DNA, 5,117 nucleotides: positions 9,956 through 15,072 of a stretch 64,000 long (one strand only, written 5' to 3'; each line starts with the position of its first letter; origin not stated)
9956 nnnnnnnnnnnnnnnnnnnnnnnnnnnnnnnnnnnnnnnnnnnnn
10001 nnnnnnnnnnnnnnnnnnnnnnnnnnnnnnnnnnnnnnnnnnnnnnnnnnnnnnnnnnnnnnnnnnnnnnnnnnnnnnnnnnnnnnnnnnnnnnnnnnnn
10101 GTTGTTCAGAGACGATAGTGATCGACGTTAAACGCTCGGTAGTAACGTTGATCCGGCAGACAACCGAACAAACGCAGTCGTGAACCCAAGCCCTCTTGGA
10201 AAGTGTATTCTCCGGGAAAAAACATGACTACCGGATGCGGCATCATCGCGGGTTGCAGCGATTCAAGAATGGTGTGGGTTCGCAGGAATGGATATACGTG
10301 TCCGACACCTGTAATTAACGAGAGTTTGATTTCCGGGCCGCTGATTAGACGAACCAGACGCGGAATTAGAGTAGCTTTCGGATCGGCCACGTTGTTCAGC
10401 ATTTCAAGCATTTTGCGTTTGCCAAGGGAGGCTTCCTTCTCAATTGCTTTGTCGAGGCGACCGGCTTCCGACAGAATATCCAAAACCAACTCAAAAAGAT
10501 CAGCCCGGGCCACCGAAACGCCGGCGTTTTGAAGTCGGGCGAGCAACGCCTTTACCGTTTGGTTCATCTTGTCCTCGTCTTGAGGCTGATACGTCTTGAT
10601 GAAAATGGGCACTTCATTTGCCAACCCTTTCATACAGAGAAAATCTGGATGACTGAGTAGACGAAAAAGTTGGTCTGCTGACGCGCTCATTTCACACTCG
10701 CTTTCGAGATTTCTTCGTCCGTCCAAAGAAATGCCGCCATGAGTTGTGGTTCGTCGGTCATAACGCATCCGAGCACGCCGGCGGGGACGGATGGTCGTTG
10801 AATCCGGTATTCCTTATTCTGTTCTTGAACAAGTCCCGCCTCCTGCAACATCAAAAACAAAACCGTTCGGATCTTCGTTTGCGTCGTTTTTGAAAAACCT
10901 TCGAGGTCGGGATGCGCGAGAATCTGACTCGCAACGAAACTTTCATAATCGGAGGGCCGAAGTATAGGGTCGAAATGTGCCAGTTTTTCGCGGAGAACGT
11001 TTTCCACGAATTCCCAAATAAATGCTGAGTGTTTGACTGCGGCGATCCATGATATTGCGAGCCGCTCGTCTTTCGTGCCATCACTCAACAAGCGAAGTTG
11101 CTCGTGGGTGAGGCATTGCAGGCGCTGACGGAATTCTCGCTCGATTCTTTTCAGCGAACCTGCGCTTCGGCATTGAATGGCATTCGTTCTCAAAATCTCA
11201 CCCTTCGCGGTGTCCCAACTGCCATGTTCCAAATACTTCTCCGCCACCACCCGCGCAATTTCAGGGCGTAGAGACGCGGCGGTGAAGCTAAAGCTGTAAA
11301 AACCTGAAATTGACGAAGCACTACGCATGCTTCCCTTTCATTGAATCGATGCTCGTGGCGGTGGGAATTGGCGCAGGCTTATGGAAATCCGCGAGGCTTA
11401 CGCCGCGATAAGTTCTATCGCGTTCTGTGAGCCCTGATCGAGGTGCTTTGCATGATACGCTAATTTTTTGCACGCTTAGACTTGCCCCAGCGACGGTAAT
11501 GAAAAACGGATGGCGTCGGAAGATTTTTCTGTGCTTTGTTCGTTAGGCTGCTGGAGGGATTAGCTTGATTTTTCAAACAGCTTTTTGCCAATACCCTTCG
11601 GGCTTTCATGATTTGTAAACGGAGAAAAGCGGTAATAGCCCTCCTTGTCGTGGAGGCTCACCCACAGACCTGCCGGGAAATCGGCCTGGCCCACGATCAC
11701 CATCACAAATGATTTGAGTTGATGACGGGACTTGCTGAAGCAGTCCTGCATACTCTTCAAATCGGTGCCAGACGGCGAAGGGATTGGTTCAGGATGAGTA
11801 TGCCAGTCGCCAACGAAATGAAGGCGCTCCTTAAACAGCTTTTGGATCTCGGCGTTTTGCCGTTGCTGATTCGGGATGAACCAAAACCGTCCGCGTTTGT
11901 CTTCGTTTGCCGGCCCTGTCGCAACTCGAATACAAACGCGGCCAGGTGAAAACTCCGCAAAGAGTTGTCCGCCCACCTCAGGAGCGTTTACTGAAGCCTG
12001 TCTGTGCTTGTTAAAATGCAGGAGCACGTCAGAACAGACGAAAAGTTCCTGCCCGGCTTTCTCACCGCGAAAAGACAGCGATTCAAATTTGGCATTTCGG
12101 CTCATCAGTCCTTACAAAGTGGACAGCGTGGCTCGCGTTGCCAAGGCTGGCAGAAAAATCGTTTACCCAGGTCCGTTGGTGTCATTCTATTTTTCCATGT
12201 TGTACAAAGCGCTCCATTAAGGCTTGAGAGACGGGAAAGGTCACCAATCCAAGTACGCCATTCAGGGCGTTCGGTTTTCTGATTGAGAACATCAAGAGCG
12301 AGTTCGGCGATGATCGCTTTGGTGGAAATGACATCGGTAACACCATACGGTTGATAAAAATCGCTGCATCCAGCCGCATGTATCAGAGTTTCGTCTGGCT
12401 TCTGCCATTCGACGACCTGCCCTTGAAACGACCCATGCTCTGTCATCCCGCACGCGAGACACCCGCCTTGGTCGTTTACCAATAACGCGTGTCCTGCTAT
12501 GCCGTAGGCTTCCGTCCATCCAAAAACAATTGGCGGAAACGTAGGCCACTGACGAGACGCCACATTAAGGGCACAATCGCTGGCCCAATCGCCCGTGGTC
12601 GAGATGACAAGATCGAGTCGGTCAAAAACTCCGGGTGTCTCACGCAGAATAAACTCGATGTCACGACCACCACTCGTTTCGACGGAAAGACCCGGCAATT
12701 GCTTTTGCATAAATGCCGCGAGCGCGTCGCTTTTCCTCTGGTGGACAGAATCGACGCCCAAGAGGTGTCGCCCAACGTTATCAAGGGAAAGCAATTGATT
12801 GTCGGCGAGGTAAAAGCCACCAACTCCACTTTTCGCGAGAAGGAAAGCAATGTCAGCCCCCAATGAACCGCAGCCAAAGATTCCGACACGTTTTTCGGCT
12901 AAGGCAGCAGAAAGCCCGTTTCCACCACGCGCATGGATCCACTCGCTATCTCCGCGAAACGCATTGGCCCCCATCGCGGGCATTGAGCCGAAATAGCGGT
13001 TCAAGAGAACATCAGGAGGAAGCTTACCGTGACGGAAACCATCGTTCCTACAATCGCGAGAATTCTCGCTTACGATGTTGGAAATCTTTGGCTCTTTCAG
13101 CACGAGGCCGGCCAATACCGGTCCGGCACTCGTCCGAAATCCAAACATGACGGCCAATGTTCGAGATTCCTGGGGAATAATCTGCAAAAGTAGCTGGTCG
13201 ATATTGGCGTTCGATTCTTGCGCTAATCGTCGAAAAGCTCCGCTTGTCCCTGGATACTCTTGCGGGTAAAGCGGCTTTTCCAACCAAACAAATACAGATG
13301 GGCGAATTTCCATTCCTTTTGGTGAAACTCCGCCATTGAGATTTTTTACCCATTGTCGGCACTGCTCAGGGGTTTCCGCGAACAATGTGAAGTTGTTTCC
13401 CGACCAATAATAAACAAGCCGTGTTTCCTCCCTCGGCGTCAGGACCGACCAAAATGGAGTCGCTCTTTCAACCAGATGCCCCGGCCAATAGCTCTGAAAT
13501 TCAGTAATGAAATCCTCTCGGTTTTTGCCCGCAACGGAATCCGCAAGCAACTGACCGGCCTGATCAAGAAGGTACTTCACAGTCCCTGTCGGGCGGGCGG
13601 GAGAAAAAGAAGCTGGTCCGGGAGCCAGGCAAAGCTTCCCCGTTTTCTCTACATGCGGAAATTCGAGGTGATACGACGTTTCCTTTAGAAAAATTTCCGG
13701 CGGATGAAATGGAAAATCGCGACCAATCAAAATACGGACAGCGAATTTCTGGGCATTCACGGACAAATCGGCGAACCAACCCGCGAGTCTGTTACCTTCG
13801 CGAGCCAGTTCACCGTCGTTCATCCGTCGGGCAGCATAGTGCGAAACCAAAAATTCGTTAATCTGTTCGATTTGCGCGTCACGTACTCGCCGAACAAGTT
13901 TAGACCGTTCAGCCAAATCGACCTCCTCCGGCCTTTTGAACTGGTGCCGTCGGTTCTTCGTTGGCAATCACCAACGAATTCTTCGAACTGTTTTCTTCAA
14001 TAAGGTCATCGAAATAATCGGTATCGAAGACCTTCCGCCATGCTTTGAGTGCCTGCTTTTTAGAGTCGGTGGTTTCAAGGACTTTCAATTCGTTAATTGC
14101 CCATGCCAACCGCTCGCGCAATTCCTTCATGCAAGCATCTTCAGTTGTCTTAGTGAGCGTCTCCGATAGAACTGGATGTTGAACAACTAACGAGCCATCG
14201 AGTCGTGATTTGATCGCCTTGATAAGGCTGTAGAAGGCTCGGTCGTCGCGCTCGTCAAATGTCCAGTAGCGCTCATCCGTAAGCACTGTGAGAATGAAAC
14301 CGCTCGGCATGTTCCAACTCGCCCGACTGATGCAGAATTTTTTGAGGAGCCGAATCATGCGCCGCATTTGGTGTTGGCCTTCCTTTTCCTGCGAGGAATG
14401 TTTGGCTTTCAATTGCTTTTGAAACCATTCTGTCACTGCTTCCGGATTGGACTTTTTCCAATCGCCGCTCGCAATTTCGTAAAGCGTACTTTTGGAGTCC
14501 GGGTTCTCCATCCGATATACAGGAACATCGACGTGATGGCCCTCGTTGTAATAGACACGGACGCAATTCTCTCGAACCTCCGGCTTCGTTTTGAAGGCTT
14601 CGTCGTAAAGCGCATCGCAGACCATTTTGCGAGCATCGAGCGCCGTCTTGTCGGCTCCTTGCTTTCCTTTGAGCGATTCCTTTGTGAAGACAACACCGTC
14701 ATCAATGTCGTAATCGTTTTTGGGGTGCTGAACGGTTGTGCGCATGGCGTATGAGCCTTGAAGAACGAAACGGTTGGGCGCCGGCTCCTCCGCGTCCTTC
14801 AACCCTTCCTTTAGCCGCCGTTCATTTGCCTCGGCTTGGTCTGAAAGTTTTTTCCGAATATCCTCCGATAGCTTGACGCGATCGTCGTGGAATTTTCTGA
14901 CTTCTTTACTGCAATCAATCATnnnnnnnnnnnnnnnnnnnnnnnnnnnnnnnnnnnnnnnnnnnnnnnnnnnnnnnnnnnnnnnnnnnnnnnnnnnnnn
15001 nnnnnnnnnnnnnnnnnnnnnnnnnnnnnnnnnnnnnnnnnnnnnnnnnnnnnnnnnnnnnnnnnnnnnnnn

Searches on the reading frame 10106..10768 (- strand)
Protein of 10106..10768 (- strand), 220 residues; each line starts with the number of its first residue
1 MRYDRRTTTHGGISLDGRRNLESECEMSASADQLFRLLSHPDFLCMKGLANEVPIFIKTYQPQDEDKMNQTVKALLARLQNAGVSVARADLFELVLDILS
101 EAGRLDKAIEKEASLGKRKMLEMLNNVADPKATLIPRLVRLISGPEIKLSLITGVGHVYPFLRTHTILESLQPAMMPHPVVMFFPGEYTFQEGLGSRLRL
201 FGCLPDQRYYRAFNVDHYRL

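Call 32: search_protein_families(library=pfam, proteins=[window:10106-10768:-], max_evalue=0.001)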
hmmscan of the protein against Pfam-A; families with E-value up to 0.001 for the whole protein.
window:10106-10768:- (220 aa): 1 family
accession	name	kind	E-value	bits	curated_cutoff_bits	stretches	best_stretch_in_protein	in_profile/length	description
PF08747.16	BrxB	-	3.1e-35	121.4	26.8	1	89-215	3-124/124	BREX protein BrxB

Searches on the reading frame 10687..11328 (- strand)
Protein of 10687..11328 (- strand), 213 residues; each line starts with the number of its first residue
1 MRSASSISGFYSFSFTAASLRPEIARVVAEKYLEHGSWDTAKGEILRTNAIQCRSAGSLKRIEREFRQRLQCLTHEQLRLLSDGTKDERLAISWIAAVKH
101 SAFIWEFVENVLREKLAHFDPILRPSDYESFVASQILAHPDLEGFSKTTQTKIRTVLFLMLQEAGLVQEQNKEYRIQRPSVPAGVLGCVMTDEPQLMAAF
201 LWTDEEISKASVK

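Call 72: search_protein_families(library=pfam, proteins=[window:10687-11328:-], max_evalue=0.01)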
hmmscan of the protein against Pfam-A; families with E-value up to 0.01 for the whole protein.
window:10687-11328:- (213 aa): 1 family
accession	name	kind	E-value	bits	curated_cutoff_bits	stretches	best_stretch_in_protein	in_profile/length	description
PF08849.17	BrxA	-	1.2e-38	133.1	23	1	11-184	3-175/184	BrxA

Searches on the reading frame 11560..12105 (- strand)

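Call 32: search_protein_families(library=pfam, proteins=[window:11560-12105:-], max_evalue=0.001)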
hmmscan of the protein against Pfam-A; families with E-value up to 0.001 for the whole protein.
window:11560-12105:- (181 aa): 2 families
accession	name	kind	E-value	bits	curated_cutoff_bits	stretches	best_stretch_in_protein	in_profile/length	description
PF14464.11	Prok-JAB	-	1.5e-11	44.6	25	1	41-140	17-103/114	Prokaryotic homologs of the JAB domain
PF01398.27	JAB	-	0.00017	21.8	22.5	1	22-120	7-109/117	JAB1/Mov34/MPN/PAD-1 ubiquitin protease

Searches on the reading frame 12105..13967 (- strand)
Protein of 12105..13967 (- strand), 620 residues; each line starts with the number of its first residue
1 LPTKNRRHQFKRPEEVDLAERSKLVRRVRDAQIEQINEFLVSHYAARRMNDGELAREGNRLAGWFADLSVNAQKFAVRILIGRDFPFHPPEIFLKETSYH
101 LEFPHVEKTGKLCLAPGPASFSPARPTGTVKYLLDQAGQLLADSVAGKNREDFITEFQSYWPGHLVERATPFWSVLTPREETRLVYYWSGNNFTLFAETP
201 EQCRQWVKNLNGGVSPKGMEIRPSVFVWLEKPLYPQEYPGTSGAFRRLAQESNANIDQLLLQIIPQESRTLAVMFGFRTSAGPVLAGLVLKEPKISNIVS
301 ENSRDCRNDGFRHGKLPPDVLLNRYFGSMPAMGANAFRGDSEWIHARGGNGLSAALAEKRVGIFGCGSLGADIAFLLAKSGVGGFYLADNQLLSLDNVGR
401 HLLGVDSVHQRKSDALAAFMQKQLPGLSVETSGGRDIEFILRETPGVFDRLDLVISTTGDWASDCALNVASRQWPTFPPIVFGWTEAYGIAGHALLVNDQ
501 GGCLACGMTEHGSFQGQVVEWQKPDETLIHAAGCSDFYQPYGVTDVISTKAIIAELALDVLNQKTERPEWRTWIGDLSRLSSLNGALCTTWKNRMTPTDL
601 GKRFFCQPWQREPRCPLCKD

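Call 32: search_protein_families(library=pfam, proteins=[window:12105-13967:-], max_evalue=0.001)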
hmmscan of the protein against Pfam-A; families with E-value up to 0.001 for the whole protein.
window:12105-13967:- (620 aa): 3 families
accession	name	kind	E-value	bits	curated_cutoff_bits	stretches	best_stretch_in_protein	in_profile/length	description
PF14461.11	Prok-E2_B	-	1.5e-16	61.1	25.4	1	61-161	25-126/135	Prokaryotic E2 family B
PF00899.27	ThiF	-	4.5e-15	55.9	28.1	1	354-513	16-164/238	ThiF family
PF00179.31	UQ_con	-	0.00024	21.2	27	1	73-115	45-84/140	Ubiquitin-conjugating enzyme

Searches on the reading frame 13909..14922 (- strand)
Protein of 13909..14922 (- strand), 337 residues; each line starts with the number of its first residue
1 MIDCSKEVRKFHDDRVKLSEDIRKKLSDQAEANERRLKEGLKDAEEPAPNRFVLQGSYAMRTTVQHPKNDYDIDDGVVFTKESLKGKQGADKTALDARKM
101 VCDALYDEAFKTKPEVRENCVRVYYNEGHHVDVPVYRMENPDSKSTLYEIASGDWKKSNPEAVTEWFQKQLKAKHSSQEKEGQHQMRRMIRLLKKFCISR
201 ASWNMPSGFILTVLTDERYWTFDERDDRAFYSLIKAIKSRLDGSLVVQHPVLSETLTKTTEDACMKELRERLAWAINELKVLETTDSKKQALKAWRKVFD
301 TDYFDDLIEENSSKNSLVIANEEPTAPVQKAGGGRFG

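Call 32: search_protein_families(library=pfam, proteins=[window:13909-14922:-], max_evalue=0.001)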
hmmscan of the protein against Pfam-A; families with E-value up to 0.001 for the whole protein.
window:13909-14922:- (337 aa): 2 families
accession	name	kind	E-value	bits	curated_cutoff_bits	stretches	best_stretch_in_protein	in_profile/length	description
PF21654.3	DncV-like_NTFase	-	4.1e-22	79.3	24.9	1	51-136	2-90/90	Cyclic GMP-AMP synthase DncV-like, nucleotidyltransferase domain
PF18144.7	SMODS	-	3e-10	41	26.5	1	5-169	4-162/164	Second Messenger Oligonucleotide or Dinucleotide Synthetase domain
